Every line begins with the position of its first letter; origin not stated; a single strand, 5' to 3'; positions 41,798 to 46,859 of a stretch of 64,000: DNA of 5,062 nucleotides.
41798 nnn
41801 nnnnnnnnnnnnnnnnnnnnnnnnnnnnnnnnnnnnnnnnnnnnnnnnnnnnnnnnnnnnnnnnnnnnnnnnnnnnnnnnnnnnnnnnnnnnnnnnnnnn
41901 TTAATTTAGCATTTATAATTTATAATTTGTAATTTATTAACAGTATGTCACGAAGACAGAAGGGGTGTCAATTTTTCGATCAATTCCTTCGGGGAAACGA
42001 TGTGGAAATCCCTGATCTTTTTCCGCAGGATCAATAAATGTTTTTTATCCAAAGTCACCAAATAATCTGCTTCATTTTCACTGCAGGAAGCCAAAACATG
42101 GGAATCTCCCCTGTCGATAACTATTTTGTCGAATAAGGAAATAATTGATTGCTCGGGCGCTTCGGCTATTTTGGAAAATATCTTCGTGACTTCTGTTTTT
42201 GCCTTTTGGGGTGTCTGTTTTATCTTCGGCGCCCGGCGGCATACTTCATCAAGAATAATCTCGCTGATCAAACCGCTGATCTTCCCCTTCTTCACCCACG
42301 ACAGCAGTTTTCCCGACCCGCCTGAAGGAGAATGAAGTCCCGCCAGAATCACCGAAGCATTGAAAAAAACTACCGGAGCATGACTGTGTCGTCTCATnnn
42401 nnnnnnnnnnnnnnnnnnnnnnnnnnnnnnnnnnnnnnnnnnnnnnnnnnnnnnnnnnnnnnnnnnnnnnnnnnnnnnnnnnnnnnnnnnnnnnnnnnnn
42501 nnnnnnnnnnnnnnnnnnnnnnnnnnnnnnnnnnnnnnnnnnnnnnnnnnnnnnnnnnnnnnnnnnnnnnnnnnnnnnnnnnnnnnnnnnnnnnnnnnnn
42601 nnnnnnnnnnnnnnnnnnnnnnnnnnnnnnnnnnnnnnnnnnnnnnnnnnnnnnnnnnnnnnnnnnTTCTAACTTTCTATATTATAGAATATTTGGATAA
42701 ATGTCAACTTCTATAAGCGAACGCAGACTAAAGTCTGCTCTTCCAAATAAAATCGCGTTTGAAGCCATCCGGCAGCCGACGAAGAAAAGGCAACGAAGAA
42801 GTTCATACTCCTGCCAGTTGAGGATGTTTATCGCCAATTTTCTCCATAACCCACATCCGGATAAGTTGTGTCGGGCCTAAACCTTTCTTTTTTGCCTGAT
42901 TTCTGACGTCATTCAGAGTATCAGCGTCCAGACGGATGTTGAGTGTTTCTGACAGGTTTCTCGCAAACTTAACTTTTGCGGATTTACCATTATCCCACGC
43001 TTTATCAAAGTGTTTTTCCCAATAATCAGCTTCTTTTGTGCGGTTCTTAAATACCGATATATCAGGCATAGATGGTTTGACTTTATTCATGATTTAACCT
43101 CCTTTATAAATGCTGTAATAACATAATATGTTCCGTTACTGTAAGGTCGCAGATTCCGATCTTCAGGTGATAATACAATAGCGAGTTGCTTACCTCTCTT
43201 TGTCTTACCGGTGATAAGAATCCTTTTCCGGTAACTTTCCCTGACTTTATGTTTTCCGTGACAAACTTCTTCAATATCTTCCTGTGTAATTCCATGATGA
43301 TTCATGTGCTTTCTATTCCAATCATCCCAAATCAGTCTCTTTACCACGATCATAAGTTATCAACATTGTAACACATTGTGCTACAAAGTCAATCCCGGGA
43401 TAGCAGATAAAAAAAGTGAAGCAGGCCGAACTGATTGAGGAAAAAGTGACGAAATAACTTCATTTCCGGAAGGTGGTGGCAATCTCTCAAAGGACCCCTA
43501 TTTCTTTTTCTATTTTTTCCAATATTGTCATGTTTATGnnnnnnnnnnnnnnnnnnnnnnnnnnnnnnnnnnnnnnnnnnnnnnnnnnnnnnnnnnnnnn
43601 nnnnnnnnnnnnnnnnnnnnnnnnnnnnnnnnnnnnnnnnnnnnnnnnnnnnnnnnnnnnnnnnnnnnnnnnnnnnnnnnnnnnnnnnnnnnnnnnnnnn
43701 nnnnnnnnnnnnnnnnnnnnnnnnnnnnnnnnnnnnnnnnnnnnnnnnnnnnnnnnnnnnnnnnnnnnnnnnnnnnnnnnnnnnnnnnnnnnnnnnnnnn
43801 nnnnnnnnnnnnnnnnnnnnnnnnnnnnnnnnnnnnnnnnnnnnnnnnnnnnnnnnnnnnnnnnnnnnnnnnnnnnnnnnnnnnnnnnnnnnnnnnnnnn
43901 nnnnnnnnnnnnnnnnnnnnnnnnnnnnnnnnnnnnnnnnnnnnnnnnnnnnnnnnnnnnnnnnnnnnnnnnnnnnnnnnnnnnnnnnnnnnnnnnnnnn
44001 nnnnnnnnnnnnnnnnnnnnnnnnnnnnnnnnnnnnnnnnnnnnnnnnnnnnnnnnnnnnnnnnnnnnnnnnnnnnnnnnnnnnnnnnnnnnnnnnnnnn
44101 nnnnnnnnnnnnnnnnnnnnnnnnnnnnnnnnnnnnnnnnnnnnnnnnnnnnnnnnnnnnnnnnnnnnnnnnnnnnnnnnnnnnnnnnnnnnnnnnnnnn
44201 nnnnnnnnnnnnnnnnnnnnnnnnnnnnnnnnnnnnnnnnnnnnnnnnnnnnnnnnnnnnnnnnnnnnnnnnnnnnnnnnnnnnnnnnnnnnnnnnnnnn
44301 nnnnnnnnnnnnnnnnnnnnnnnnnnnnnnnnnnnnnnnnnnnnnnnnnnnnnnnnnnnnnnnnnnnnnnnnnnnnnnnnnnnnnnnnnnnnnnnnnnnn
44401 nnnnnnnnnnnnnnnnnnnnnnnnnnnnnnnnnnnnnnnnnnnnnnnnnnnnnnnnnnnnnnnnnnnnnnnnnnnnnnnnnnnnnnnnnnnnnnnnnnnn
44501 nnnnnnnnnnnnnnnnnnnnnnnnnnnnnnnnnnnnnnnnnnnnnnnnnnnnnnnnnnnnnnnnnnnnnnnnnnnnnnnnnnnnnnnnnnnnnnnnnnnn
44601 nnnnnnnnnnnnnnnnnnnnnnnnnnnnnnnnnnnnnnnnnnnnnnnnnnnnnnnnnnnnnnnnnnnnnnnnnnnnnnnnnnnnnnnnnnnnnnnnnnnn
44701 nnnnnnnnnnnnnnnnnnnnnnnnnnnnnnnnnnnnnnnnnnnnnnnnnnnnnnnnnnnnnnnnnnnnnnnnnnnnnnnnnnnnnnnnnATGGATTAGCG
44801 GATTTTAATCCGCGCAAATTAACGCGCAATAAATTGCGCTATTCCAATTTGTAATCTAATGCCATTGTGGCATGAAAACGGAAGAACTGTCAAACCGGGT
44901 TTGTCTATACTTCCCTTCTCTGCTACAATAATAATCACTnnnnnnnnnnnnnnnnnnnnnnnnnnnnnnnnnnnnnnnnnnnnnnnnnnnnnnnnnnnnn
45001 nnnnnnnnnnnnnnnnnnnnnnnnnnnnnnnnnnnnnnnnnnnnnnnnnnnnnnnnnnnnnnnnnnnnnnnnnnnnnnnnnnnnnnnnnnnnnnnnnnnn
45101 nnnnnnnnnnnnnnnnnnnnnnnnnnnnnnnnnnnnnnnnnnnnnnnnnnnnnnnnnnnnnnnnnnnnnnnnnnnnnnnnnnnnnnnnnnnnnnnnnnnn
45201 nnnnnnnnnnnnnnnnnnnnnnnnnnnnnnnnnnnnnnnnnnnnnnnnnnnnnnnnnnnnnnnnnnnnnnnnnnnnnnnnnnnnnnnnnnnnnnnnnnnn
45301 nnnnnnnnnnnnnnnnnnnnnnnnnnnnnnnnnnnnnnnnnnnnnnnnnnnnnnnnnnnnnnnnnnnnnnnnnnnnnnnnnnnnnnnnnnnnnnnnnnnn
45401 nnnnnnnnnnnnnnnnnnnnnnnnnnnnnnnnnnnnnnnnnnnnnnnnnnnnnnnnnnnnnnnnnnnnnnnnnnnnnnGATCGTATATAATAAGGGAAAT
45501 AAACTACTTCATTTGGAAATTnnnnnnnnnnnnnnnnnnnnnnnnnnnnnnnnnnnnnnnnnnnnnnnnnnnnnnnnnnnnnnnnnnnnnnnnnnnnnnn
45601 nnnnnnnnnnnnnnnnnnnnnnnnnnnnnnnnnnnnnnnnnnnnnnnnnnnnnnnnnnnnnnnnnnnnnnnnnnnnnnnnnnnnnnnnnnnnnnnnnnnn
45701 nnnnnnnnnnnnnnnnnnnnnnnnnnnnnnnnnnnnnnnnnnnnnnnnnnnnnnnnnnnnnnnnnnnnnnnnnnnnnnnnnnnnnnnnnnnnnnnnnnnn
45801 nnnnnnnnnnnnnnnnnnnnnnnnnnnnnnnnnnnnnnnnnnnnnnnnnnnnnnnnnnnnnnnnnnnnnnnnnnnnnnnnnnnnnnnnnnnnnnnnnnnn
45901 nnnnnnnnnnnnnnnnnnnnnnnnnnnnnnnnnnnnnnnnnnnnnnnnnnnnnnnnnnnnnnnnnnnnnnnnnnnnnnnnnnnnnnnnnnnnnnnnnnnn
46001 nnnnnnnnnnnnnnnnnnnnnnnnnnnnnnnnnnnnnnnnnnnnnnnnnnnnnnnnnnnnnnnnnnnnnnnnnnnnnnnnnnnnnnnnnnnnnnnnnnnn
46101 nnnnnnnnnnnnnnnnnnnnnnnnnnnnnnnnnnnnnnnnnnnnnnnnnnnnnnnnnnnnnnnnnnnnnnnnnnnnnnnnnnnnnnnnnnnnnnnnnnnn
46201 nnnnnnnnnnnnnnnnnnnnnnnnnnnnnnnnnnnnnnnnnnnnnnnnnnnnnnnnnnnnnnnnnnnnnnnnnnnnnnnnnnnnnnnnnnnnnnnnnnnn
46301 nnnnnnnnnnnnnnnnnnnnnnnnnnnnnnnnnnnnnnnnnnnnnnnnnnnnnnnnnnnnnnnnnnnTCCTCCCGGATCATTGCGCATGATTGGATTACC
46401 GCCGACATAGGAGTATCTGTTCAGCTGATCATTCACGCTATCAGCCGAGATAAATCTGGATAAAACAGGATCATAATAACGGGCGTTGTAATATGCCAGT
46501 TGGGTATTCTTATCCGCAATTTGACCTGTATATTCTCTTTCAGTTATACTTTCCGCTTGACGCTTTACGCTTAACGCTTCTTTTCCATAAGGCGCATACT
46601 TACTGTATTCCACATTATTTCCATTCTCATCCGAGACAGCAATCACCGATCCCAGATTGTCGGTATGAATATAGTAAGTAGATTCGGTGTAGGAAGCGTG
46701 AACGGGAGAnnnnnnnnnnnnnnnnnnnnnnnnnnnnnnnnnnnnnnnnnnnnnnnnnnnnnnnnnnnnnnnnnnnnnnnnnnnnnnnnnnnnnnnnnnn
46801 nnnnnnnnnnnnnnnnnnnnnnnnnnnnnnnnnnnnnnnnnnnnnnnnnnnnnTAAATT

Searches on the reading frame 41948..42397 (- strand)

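Call 12: search_protein_families(library=pfam, proteins=[window:41948-42397:-], max_evalue=0.01)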
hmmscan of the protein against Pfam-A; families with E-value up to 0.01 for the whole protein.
window:41948-42397:- (149 aa): 1 family
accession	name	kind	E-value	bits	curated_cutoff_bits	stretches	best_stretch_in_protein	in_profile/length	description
PF13470.12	PIN_3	-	3.7e-11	44.3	27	1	10-119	2-115/115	PIN domain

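Call 13: search_protein_families(library=ncbifam, proteins=[window:41948-42397:-], max_evalue=0.01)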
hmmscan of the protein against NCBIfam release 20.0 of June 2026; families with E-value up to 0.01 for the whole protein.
window:41948-42397:- (149 aa): 2 families
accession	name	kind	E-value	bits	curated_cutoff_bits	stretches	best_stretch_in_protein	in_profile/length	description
TIGR00305.1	TIGR00305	equivalog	1.4e-08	35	29.15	1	11-119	3-111/115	putative toxin-antitoxin system toxin component, PIN family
NF046100.1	RSP_2648_fam_PIN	equivalog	3.2e-06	27.2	170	1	31-119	17-107/177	RSP_2648 family PIN domain-containing protein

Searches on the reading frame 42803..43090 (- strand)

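Call 12: search_protein_families(library=pfam, proteins=[window:42803-43090:-], max_evalue=0.01)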
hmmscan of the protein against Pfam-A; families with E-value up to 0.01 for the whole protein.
window:42803-43090:- (95 aa): 2 families
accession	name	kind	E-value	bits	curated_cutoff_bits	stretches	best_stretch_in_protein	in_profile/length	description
PF12441.14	CopG_antitoxin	-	1.2e-08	36.1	28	1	13-83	5-78/79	CopG antitoxin of type II toxin-antitoxin system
PF19807.5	DUF6290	-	0.0028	18.2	27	1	49-88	3-42/72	Family of unknown function (DUF6290)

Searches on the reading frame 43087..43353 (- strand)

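Call 12: search_protein_families(library=pfam, proteins=[window:43087-43353:-], max_evalue=0.01)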
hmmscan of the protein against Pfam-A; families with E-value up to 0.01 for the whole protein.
window:43087-43353:- (88 aa): 2 families
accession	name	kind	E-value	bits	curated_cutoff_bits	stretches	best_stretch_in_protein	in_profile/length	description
PF14076.12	DUF4258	-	8.5e-05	23.2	25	1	14-82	6-70/71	Domain of unknown function (DUF4258)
PF04365.19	BrnT_toxin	-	0.0024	18.6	34.5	1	9-70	1-67/77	Ribonuclease toxin, BrnT, of type II toxin-antitoxin system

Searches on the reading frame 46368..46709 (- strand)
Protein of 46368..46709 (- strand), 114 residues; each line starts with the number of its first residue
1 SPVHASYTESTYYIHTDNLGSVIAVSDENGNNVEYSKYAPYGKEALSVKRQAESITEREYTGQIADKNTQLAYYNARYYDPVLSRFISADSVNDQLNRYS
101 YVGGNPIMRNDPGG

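Call 22: find_homologous_proteins(query=window:46368-46709:-, max_evalue=1e-10)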
Query seq(114 aa) (114 aa): 15 proteins with E <= 1e-10 among 78 candidates.
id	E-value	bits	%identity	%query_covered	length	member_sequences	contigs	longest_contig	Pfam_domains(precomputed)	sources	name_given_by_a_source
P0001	1.0e-27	115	69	75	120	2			PF25023.2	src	-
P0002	6.8e-20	90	47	98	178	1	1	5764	PF25023.2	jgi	jgi:RHS repeat-associated protein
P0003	2.1e-15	75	47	91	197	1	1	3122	PF25023.2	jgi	-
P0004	2.3e-14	72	44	91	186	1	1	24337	PF25023.2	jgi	-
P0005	9.8e-14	70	49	89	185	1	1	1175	PF25023.2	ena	-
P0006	3.2e-13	68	46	89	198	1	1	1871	PF25023.2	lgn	-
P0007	4.6e-13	68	46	88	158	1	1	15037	PF25023.2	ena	-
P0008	5.9e-13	67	42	93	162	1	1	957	PF25023.2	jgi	jgi:RHS repeat-associated protein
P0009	1.4e-12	66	40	92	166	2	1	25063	PF25023.2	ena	-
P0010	3.7e-12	65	39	90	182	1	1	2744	PF25023.2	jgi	jgi:RHS repeat-associated protein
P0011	1.1e-11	63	45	87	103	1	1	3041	PF25023.2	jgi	jgi:RHS repeat-associated protein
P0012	1.5e-11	63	44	83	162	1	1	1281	PF25023.2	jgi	jgi:RHS repeat-associated protein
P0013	2.4e-11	62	45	90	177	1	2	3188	PF25023.2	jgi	jgi:RHS repeat-associated protein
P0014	3.4e-11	62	41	89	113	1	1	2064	PF25023.2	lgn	-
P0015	8.0e-11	61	49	68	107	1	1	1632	PF25023.2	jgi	jgi:RHS repeat-associated protein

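Call 28: find_related_loci(query=A2, collection=metagenome_contigs, flank=4000)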
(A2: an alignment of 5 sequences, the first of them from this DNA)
Query A2 (114 aa) in metagenome_contigs; peptide patterns used: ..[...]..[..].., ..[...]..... (x = any residue, [..] = any of these).
177 stretches matched a pattern; 17 encode a relative of the query (tblastn E <= 1e-3); 16 distinct loci.
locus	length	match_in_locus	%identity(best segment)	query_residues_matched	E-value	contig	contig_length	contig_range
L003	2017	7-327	66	6-114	2e-42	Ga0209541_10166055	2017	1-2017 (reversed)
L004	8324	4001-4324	61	6-114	5e-41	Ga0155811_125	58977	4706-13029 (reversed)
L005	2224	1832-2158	53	9-114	1e-31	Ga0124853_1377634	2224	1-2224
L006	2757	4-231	64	37-114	2e-27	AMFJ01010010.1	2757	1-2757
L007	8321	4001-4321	45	9-114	8e-27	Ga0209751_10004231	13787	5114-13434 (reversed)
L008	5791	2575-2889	49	8-114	3e-26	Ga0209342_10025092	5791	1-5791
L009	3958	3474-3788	49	8-114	4e-26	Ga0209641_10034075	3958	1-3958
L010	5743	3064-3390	47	9-114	9e-26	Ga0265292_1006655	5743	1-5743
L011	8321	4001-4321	48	6-114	2e-25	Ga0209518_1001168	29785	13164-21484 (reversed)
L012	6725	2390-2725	46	4-114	5e-25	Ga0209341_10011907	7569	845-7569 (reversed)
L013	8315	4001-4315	46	8-114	5e-25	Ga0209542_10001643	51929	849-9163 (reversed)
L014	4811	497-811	46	8-114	5e-25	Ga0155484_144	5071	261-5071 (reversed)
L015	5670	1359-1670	47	9-114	7e-25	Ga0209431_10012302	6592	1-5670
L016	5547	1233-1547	45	8-114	8e-24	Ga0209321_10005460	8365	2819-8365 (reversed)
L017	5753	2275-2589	45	8-114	1e-22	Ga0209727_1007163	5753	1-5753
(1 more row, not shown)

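Call 56: search_solved_structures(query=A1, max_evalue=0.001, show_alignments=1)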
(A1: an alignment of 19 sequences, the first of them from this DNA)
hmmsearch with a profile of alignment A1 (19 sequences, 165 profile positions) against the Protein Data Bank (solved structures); distinct sequences matched with E-value up to 0.001: 43.
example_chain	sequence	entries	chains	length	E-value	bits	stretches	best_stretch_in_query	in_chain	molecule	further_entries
6h6e_F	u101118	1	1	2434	5e-22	81.8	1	46-162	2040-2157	TcdB2,TccC3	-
6suf_F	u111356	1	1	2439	5e-22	81.8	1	46-162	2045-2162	TcdB2,TccC3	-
6suq_A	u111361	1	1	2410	1e-21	80.8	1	46-159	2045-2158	TcdB2,TccC3,Genome polyprotein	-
6sup_A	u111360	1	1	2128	1.9e-21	79.9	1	46-160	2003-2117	TcdB2,TccC3,Cell division control protein 42 homolog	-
6h6g_A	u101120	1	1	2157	7.5e-21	78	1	46-157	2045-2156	TcdB2,TccC3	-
4o9x_A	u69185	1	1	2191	7.7e-21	77.9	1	46-157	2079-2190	TcdB2, TccC3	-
6h6f_F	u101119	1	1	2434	1e-20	77.5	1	46-162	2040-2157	TcdB2,TccC3,TccC3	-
6sue_F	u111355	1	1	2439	1e-20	77.5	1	46-162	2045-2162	TcdB2,TccC3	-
8fjp_A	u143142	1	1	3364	2.1e-20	76.6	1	47-159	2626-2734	salivary gland surface protein 1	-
6l7i_G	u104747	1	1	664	8.1e-20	74.6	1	44-157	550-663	TccC2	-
9c4k_Q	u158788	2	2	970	9.9e-20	74.3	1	56-158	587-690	Toxin subunit YenC2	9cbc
4igl_B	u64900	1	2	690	1.6e-19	73.6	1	56-157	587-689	YenC2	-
9on3_A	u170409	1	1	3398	2.1e-19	73.3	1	31-159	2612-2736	SGS4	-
5kis_B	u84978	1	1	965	4.2e-19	72.3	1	48-159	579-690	RHS2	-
8h8a_A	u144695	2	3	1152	1.2e-16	64.3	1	43-157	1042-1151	Putative Rhs-family protein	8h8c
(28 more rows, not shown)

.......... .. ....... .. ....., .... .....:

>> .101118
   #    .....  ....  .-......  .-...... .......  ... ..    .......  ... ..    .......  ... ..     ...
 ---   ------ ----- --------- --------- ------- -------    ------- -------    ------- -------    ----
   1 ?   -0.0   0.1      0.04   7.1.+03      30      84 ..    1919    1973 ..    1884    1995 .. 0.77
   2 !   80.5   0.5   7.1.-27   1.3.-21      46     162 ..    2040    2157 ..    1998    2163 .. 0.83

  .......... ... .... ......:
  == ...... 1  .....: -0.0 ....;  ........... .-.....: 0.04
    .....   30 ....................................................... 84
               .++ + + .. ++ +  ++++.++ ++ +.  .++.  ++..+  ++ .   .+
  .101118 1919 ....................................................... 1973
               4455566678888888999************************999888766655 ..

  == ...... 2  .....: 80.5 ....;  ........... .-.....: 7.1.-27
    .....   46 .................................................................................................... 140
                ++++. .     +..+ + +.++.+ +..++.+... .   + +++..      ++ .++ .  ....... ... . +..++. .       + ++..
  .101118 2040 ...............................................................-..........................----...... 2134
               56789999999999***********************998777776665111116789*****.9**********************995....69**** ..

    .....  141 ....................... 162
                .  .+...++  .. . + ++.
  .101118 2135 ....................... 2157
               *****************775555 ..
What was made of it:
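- On RHS repeat-associated core domain proteins (TIGR03696): The profile hits TcdB2-TccC3 residues 2040-2157, YenC2 587-690 and Rhs proteins at E down to 5e-22 (call 56).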

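Call 86: search_protein_representatives(alignment_id=A7)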
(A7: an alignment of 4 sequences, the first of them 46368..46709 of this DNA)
Query: 4 sequences, 115 profile positions. Proteins with E-value up to 0.001 (for the whole library): 180262; up to 1e-10: 37541; up to 1e-30: 41. The best 150 are listed.
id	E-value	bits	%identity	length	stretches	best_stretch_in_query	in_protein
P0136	1.6e-63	228.4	-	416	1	1-115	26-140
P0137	6.5e-60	216.7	-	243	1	1-115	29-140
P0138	1.1e-58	212.8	-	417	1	1-115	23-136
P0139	4.1e-55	201.3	-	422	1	1-115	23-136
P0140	2.1e-51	189.3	-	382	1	6-115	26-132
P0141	2.4e-51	189.1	-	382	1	1-115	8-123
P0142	7.0e-51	187.6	-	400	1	1-115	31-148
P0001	1.6e-45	170.4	-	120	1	6-90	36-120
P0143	1.7e-45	170.2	-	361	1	14-115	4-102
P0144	8.3e-45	168.0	-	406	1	5-115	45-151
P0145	3.8e-43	162.7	-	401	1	6-115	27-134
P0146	2.2e-42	160.2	-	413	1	5-115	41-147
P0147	1.1e-41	158.0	-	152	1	6-115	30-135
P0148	1.7e-41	157.3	-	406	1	5-115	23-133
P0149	2.1e-41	157.1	-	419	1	6-115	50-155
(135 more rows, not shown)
